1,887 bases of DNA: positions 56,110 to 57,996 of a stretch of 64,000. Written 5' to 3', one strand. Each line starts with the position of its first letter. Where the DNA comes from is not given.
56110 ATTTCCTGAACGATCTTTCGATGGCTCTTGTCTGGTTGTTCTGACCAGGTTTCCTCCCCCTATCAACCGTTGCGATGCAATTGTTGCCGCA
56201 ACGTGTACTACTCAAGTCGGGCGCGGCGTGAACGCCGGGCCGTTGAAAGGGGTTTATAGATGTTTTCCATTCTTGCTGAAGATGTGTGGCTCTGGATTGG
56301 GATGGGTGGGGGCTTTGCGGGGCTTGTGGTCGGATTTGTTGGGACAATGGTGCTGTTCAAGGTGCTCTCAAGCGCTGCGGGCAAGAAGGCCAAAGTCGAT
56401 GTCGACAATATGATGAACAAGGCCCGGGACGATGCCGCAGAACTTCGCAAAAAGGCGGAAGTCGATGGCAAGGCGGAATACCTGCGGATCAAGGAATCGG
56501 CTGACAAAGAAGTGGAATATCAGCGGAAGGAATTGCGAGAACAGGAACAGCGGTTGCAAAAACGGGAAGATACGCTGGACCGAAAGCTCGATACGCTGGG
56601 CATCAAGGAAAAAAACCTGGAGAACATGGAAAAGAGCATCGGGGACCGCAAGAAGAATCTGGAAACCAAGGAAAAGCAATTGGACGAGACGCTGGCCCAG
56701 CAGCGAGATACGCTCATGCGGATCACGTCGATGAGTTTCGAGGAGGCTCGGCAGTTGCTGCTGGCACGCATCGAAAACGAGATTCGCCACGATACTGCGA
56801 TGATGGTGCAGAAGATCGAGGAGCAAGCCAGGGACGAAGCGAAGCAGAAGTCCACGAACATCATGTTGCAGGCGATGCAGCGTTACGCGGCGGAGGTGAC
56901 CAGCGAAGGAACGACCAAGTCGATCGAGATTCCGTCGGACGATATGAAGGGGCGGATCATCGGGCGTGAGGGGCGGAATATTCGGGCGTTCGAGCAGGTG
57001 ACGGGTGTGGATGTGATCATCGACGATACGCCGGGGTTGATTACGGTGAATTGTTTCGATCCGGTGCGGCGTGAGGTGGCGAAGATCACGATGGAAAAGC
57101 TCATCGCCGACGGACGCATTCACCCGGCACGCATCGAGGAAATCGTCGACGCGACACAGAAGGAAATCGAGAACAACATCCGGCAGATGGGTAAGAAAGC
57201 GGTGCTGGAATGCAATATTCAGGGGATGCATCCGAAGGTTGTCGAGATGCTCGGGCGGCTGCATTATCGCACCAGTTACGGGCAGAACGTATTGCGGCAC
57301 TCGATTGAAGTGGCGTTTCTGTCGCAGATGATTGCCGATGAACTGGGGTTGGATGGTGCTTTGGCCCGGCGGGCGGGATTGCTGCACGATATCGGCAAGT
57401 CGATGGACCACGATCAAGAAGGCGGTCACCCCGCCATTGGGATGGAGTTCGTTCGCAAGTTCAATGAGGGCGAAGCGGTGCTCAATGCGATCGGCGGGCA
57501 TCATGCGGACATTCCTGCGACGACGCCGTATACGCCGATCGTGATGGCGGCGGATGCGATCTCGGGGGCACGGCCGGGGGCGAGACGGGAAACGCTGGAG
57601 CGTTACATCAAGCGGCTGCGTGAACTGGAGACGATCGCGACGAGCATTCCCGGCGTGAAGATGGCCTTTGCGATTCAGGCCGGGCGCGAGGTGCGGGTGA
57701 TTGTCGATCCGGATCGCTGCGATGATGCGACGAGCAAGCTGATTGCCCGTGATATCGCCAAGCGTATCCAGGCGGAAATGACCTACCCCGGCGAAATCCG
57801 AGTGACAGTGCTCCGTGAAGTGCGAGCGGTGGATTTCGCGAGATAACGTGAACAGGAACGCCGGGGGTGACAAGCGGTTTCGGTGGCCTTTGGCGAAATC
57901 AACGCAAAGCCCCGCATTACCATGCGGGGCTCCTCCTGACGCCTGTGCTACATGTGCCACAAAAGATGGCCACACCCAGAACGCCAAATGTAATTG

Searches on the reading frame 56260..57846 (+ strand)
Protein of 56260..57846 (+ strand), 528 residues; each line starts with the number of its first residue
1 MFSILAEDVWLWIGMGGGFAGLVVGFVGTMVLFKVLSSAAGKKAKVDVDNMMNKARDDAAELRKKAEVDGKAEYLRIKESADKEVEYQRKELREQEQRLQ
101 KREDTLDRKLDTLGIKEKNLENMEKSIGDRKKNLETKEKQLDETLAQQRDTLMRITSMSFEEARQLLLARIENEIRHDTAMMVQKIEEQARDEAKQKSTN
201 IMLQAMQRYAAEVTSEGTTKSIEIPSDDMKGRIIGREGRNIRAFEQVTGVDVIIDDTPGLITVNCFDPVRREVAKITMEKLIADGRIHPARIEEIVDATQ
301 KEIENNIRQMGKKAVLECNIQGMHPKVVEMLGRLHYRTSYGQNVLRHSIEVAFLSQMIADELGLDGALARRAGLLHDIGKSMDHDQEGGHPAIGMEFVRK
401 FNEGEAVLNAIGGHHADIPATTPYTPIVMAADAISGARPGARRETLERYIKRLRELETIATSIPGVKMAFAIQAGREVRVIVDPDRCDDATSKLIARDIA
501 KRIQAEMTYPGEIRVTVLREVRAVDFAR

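Call 10: search_protein_families(library=pfam, proteins=[window:56260-57846:+], max_evalue=0.1)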
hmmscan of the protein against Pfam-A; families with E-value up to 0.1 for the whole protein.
window:56260-57846:+ (528 aa): 6 families
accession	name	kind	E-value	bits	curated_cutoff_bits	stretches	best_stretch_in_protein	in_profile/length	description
PF12072.13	RNase_Y_N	-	3.7e-47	160.8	32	1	20-212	8-200/201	RNase Y N-terminal region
PF01966.28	HD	-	3.3e-19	69.7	22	1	344-435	1-114/116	HD domain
PF00013.35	KH_1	-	3.9e-08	33.4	21.5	1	220-275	2-61/66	KH domain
PF08668.18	HDOD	-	1.4e-05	25.1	22.9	1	343-381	94-133/196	HDOD domain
PF13083.13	KH_KhpA-B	-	0.00048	20.4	32.1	1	203-248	12-58/73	KhpA/KhpB, KH domain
PF00692.24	dUTPase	-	0.065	13.4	22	0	218-268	36-83/129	dUTPase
